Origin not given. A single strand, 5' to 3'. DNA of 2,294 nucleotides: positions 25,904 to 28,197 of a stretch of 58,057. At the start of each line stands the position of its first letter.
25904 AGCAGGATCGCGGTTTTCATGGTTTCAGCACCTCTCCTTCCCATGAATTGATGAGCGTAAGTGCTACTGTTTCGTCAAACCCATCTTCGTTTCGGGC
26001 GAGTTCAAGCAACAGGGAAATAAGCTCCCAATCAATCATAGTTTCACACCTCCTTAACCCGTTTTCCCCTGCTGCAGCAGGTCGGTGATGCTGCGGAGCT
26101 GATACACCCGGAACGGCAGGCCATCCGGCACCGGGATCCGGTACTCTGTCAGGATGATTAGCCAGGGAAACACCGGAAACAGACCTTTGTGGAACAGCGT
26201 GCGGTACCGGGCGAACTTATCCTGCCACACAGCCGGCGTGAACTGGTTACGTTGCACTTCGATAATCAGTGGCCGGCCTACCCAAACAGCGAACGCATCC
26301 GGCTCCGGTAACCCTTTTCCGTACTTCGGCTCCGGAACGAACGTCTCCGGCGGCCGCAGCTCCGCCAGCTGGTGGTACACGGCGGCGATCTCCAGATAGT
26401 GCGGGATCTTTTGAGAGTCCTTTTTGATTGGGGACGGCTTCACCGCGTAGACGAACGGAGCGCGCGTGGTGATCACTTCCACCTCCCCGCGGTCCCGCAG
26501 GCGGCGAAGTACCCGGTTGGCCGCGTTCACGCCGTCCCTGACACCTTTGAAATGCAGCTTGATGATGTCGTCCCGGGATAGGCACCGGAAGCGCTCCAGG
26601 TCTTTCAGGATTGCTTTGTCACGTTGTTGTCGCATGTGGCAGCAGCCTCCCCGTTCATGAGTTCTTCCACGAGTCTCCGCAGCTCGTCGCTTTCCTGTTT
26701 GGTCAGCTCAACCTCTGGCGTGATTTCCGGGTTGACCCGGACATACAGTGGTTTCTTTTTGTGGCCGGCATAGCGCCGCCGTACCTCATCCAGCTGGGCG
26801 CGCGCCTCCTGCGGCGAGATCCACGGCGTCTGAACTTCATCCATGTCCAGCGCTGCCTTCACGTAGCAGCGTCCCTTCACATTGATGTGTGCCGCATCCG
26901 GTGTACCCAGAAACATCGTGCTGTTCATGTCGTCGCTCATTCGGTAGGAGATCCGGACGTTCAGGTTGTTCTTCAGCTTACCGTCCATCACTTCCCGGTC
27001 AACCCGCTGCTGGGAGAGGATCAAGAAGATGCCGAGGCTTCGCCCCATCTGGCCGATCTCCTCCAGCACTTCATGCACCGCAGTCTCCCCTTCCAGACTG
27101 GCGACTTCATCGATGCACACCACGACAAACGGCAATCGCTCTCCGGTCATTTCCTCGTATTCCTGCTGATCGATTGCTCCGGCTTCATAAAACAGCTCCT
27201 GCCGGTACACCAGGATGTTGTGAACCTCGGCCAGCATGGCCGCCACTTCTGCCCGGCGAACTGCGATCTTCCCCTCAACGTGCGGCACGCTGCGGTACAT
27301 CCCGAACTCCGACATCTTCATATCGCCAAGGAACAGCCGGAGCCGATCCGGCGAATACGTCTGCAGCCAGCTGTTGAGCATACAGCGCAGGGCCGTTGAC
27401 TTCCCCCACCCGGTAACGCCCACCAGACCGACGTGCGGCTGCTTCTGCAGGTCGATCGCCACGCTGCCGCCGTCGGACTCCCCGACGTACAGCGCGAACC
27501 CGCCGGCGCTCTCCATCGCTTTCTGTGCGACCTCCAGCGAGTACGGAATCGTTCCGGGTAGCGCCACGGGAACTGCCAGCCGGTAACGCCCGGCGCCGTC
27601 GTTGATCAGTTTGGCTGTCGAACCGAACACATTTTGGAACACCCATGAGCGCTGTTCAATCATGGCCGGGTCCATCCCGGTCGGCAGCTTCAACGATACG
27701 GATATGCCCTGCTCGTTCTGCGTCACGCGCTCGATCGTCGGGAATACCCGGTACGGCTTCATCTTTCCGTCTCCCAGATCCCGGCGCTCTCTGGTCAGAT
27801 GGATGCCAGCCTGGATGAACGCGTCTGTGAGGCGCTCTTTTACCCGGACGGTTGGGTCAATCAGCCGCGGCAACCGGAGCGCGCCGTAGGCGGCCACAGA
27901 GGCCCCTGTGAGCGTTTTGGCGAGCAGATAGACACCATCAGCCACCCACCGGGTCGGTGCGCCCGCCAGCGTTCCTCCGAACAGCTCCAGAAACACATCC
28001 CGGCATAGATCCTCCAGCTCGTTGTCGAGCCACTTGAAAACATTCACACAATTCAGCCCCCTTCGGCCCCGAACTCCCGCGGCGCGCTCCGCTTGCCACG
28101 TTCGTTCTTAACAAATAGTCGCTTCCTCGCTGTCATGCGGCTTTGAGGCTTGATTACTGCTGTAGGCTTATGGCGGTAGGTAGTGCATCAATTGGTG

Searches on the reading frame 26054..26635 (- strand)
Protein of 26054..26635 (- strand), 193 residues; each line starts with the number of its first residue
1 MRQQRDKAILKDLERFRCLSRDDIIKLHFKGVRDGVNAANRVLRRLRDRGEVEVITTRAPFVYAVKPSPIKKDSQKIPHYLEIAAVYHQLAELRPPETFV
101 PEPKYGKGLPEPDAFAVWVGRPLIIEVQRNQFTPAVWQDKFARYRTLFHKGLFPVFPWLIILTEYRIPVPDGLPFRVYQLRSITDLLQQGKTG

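Call 65: search_protein_families(library=pfam, proteins=[window:26054-26635:-], max_evalue=0.001)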
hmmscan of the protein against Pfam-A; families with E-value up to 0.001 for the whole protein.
window:26054-26635:- (193 aa): 1 family
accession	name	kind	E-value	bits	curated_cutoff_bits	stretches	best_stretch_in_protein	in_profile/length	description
PF13814.12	Replic_Relax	-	1.2e-09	38.9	25.3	1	10-151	1-179/191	Replication-relaxation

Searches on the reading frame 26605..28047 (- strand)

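Call 6: search_protein_families(library=pfam, proteins=[window:26605-28047:-], max_evalue=0.01)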
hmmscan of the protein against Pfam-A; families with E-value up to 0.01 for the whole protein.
window:26605-28047:- (480 aa): 2 families
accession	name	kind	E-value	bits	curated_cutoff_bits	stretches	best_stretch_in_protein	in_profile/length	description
PF01580.24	FtsK_SpoIIIE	-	1.2e-23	84.2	24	1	193-348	28-218/221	FtsK/SpoIIIE family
PF01935.23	DUF87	-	0.00093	19.8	23.2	1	195-254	13-69/220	Helicase HerA, central domain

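Call 7: search_protein_families(library=phrogs, proteins=[window:26605-28047:-], max_evalue=0.01)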
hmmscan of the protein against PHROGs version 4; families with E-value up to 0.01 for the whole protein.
window:26605-28047:- (480 aa): 6 families
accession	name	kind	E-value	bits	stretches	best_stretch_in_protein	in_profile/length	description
phrog_1358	-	moron, auxiliary metabolic gene and host takeover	9.8e-73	246.3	1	61-434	463-838/1382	FtsK/SpoIIIE-like protein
phrog_3551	-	moron, auxiliary metabolic gene and host takeover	1.3e-31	110.4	1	195-459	428-694/758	FtsK/SpoIIIE-like protein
phrog_17074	-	unknown function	9.8e-10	38.6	1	108-382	110-395/621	-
phrog_24831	-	unknown function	3.4e-07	30.3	1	199-372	288-448/700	-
phrog_2666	-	head and packaging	1.8e-06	27.9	1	202-372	320-486/555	terminase large subunit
phrog_7035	-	unknown function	0.00034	20.1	0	295-349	481-539/969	-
